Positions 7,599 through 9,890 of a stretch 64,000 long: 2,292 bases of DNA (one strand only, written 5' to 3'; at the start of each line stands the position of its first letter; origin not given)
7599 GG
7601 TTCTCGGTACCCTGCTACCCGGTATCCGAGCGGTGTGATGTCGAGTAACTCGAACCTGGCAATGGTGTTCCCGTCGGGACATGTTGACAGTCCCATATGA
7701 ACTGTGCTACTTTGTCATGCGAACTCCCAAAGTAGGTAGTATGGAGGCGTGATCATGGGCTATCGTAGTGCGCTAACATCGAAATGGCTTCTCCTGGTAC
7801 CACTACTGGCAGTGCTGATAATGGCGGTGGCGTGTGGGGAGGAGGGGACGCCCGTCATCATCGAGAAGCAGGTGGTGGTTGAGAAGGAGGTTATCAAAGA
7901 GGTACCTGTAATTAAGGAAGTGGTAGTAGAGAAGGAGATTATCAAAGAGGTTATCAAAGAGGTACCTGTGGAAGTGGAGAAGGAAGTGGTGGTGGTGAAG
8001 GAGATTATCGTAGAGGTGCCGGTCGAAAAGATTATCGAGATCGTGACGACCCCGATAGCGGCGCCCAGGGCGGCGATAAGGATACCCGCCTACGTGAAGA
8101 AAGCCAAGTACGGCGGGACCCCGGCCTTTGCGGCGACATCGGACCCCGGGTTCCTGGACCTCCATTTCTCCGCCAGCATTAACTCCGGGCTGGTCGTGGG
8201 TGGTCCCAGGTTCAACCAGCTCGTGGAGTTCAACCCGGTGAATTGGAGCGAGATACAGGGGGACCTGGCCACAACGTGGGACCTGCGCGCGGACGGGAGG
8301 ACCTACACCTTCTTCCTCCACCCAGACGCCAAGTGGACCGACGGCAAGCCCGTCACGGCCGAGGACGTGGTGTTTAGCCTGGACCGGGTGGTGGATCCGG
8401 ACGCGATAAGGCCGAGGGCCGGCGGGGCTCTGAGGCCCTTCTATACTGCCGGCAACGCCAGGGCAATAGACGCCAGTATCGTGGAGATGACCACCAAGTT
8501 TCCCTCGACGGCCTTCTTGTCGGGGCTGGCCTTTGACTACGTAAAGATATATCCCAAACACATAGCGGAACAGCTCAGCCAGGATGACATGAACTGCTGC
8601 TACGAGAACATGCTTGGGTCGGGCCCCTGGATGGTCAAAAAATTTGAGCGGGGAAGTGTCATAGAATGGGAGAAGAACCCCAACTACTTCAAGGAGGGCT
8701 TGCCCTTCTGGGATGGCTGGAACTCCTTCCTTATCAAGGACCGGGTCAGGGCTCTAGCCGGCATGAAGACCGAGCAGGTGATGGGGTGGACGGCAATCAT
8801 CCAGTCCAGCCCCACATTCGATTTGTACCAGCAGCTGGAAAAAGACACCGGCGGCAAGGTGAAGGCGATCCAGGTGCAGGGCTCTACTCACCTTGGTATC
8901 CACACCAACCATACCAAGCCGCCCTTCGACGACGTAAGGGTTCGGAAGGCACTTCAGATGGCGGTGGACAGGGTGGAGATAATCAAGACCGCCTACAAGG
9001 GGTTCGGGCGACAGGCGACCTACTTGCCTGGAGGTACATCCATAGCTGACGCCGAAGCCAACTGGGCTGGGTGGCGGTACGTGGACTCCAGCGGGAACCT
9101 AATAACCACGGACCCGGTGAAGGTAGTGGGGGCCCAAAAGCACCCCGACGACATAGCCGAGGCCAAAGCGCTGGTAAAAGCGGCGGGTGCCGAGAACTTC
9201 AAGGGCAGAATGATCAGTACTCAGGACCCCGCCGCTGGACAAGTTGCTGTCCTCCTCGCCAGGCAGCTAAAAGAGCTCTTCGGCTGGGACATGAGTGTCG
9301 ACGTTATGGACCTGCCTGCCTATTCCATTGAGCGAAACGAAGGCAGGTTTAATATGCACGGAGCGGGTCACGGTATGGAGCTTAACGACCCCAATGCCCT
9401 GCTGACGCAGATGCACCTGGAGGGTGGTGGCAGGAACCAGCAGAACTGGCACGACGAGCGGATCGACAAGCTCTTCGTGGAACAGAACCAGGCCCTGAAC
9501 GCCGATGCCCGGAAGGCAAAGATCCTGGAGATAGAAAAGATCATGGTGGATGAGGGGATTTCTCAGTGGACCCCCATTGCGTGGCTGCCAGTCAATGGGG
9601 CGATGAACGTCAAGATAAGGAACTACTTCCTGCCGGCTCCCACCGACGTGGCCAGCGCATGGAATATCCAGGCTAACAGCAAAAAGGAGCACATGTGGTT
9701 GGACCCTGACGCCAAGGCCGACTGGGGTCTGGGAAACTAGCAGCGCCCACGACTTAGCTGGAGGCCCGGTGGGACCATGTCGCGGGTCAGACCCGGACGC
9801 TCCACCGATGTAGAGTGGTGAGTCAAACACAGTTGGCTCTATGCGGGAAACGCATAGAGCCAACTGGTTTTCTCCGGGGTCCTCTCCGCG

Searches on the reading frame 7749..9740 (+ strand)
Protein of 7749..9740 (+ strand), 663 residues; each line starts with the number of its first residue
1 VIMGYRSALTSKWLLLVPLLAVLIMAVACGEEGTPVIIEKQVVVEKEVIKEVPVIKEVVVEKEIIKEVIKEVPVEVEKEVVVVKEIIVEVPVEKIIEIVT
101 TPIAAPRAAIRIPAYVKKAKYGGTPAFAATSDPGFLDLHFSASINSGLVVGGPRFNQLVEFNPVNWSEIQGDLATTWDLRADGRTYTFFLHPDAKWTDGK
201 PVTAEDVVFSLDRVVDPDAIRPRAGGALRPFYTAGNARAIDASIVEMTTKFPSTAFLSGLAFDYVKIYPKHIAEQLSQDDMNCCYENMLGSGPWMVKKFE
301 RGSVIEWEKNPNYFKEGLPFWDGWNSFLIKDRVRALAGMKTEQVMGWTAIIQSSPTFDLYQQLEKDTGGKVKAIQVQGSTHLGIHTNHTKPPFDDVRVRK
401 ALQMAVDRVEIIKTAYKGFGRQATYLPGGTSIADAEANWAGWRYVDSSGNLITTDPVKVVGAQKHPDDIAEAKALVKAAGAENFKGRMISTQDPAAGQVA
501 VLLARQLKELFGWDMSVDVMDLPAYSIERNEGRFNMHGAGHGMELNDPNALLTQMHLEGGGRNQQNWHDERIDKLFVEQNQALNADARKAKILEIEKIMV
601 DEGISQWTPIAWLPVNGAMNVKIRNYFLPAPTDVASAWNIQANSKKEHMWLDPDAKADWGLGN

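Call 31: search_protein_families(library=pfam, proteins=[window:7749-9740:+], max_evalue=0.00001)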
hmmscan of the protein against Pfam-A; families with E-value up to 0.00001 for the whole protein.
window:7749-9740:+ (663 aa): 1 family
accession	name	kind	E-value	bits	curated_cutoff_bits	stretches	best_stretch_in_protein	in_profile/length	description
PF00496.27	SBP_bac_5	-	3.3e-61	207.9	32.4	1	168-556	1-361/368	Bacterial extracellular solute-binding proteins, family 5 Middle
